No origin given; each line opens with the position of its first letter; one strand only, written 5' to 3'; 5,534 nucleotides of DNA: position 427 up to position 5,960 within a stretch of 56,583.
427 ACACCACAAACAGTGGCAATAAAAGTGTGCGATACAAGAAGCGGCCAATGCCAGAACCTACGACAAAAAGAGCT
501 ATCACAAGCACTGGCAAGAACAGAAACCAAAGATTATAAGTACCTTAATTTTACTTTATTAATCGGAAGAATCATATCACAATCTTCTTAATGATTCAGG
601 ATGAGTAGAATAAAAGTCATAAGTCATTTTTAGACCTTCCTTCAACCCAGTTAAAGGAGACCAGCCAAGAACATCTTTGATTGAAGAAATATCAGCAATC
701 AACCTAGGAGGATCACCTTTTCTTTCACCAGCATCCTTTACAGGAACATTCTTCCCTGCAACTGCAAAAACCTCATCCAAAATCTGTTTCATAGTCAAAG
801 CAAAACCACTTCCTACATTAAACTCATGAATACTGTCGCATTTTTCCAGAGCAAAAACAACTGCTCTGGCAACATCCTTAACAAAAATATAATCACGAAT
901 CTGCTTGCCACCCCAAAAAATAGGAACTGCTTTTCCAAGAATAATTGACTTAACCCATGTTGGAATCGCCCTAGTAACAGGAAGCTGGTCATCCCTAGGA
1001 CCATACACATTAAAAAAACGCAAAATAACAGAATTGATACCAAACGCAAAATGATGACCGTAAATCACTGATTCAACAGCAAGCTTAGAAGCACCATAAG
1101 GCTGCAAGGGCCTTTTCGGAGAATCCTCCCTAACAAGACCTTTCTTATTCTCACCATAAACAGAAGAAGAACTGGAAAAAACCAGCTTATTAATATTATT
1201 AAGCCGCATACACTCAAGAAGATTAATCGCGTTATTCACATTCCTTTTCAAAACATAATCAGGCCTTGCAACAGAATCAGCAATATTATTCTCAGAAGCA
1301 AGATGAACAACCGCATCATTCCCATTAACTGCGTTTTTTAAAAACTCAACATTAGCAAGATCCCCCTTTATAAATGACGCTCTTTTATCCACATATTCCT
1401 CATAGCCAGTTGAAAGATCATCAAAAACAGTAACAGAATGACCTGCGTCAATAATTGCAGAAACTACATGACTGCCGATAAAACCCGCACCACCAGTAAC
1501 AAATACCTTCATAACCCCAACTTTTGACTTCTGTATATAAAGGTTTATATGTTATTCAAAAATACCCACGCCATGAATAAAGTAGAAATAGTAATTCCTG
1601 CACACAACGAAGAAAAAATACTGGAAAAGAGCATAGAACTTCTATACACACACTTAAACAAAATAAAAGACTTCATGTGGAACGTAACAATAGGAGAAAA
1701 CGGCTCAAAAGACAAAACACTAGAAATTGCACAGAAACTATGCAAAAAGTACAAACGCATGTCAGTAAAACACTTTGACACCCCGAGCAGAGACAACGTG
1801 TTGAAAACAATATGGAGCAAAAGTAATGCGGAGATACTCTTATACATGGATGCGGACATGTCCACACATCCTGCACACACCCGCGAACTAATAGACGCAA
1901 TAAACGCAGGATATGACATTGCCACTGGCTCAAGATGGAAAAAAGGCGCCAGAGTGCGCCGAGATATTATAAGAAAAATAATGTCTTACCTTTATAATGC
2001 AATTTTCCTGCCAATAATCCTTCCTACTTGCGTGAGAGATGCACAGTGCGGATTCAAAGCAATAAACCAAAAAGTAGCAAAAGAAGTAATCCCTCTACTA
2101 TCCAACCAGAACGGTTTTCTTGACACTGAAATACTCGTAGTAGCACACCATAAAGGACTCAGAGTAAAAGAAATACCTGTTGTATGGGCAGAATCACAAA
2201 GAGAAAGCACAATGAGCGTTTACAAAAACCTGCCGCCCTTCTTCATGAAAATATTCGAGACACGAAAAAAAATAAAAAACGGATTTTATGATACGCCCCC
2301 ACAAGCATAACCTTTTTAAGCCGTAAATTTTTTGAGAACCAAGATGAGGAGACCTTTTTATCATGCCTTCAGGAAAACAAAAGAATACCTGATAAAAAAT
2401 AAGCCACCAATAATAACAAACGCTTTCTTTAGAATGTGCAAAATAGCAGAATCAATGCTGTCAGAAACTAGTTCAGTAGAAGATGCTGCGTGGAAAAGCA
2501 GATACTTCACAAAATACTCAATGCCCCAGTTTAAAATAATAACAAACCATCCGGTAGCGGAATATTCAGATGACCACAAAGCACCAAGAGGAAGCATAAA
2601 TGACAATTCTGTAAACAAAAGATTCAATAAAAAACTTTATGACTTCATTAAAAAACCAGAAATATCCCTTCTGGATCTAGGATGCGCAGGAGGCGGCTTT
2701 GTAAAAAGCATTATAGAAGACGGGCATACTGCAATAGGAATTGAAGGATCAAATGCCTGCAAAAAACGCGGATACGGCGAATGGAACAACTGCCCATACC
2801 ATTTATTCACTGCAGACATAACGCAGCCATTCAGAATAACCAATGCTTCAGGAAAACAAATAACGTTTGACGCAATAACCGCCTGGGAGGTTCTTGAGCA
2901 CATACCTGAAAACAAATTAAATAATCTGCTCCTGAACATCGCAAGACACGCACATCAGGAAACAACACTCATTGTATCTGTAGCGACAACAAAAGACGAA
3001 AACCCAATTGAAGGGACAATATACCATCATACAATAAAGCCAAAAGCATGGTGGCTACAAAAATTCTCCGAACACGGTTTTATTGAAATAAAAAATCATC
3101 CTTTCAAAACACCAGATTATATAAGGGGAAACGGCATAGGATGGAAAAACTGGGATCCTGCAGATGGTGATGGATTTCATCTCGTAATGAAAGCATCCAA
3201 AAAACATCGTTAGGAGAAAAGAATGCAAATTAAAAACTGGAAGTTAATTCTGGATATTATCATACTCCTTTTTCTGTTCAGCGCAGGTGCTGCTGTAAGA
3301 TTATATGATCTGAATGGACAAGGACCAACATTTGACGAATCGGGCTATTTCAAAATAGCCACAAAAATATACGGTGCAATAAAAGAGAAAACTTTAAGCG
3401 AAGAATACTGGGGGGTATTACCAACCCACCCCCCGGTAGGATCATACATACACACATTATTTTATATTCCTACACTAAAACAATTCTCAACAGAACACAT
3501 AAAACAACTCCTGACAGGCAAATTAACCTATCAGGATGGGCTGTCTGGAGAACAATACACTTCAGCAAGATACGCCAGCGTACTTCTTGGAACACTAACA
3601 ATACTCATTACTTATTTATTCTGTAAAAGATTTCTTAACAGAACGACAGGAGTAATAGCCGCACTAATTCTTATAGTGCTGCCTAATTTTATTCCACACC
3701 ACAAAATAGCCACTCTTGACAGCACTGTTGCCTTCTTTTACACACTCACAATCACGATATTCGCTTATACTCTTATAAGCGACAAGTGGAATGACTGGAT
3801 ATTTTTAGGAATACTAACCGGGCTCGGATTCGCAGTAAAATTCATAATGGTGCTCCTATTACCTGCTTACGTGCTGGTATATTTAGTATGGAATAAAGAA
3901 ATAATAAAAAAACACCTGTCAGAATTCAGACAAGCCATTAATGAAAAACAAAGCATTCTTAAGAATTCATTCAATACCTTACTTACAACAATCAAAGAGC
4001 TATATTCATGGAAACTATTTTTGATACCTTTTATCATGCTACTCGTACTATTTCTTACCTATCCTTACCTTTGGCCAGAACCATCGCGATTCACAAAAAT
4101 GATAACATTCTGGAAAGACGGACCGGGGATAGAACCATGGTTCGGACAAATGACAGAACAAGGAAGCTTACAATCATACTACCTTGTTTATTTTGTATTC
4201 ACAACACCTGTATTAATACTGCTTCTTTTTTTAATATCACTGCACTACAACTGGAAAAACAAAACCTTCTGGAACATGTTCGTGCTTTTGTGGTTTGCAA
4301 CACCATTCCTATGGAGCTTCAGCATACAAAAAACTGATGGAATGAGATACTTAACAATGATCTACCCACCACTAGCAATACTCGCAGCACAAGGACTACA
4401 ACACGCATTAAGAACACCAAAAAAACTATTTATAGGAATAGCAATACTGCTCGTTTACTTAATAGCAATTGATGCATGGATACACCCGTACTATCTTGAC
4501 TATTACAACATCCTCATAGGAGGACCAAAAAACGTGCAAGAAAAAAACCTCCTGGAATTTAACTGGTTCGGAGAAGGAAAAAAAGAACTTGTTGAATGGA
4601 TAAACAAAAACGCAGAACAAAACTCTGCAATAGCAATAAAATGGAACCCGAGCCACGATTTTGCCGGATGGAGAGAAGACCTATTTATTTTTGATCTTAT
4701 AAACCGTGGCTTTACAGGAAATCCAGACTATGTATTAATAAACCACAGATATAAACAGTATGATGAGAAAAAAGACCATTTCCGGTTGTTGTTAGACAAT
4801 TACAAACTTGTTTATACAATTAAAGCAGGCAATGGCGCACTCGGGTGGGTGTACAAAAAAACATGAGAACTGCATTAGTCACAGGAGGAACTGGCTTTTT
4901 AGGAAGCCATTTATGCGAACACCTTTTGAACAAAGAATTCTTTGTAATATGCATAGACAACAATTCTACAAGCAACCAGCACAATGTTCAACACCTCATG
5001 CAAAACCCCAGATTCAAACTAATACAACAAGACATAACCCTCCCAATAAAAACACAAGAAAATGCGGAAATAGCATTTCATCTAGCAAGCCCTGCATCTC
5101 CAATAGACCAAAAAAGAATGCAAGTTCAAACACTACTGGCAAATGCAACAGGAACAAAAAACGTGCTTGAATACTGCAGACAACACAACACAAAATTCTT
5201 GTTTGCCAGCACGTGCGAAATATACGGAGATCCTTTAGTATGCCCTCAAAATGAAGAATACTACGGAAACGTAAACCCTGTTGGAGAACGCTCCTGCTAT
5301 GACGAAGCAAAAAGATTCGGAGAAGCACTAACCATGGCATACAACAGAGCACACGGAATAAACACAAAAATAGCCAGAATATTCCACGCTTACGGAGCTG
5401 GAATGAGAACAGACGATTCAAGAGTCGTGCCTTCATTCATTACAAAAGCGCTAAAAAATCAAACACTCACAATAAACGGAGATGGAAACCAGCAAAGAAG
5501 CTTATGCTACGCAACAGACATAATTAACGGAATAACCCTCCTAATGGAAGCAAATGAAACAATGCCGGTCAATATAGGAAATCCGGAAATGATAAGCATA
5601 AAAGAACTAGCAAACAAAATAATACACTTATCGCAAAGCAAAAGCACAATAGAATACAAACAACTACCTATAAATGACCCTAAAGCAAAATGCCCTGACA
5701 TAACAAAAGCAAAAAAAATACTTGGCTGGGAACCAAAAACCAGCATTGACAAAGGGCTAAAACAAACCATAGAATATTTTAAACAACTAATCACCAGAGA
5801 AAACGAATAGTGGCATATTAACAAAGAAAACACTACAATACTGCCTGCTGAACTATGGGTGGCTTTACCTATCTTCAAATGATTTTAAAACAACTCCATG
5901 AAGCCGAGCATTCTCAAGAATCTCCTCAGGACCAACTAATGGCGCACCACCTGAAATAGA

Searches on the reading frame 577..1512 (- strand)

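Call 42: search_protein_families(library=pfam, proteins=[window:577-1512:-], max_evalue=0.0001)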
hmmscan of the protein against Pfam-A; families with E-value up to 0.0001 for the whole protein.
window:577-1512:- (311 aa): 8 families
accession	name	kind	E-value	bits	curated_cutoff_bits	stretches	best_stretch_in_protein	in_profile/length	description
PF01370.27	Epimerase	-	1.1e-61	208.7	20.9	1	3-234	1-240/240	NAD dependent epimerase/dehydratase family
PF16363.11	GDP_Man_Dehyd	-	6.2e-55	187.4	27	1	4-297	1-332/332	GDP-mannose 4,6 dehydratase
PF01073.25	3Beta_HSD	-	8e-25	87.8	22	1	5-226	2-233/280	3-beta hydroxysteroid dehydrogenase/isomerase family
PF13460.12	NAD_binding_10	-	9.3e-14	52.1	27.2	1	7-151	1-132/184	NAD(P)H-binding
PF04321.23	RmlD_sub_bind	-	3.3e-11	43.2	27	1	1-175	1-157/287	RmlD substrate binding domain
PF02719.21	Polysacc_synt_2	-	6.4e-09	35.8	20.2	1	3-266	1-266/293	Polysaccharide biosynthesis protein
PF07993.18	NAD_binding_4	-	3.1e-07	30.3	20.1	0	40-216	58-256/258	Male sterility protein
PF05368.20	NmrA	-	5.9e-07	29.8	27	1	2-79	4-86/298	NmrA-like family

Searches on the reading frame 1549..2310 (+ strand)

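Call 42: search_protein_families(library=pfam, proteins=[window:1549-2310:+], max_evalue=0.0001)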
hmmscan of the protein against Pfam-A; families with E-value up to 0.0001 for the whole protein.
window:1549-2310:+ (253 aa): 1 family
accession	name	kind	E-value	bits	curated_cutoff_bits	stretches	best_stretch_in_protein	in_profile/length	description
PF00535.33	Glycos_transf_2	-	3.8e-17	63.2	23.3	1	14-175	2-162/168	Glycosyl transferase family 2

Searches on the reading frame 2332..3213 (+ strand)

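Call 42: search_protein_families(library=pfam, proteins=[window:2332-3213:+], max_evalue=0.0001)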
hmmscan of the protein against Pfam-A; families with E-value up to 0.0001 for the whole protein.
window:2332-3213:+ (293 aa): 3 families
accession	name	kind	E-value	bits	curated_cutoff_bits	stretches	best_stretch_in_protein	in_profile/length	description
PF13489.12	Methyltransf_23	-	1.4e-13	51.4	27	1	102-248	12-141/164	Methyltransferase domain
PF08242.18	Methyltransf_12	-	9.1e-06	26.8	30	1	114-209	1-94/98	Methyltransferase domain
PF13649.12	Methyltransf_25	-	4.5e-05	24.5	27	1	114-207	2-93/97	Methyltransferase domain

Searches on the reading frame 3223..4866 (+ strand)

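Call 20: search_protein_families(library=pfam, proteins=[window:3223-4866:+], max_evalue=0.00001)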
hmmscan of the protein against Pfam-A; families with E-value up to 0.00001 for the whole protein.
window:3223-4866:+ (547 aa): 2 families
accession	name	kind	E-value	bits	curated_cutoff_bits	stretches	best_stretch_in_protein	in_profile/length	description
PF13231.12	PMT_2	-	2.6e-20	73.7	26.1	1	107-231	16-141/160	Dolichyl-phosphate-mannose-protein mannosyltransferase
PF02366.24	PMT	-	2.3e-11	44.2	22.7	1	104-274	74-226/245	Dolichyl-phosphate-mannose-protein mannosyltransferase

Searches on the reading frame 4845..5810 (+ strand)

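Call 42: search_protein_families(library=pfam, proteins=[window:4845-5810:+], max_evalue=0.0001)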
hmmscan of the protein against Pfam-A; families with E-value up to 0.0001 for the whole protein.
window:4845-5810:+ (321 aa): 7 families
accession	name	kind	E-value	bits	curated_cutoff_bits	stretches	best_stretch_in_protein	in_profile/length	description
PF01370.27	Epimerase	-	3.2e-50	171.2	20.9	1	10-245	1-240/240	NAD dependent epimerase/dehydratase family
PF16363.11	GDP_Man_Dehyd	-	7.2e-48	164.2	27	1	11-308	1-332/332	GDP-mannose 4,6 dehydratase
PF01073.25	3Beta_HSD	-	1.6e-15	57.3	22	1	11-227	1-222/280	3-beta hydroxysteroid dehydrogenase/isomerase family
PF02719.21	Polysacc_synt_2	-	1.4e-10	41.3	20.2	1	11-122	2-127/293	Polysaccharide biosynthesis protein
PF07993.18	NAD_binding_4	-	1e-09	38.4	20.1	0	12-58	1-53/258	Male sterility protein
PF04321.23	RmlD_sub_bind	-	3e-08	33.5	27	1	10-267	3-235/287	RmlD substrate binding domain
PF00106.31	adh_short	-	3.3e-05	23.9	26.6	1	9-70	2-64/195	short chain dehydrogenase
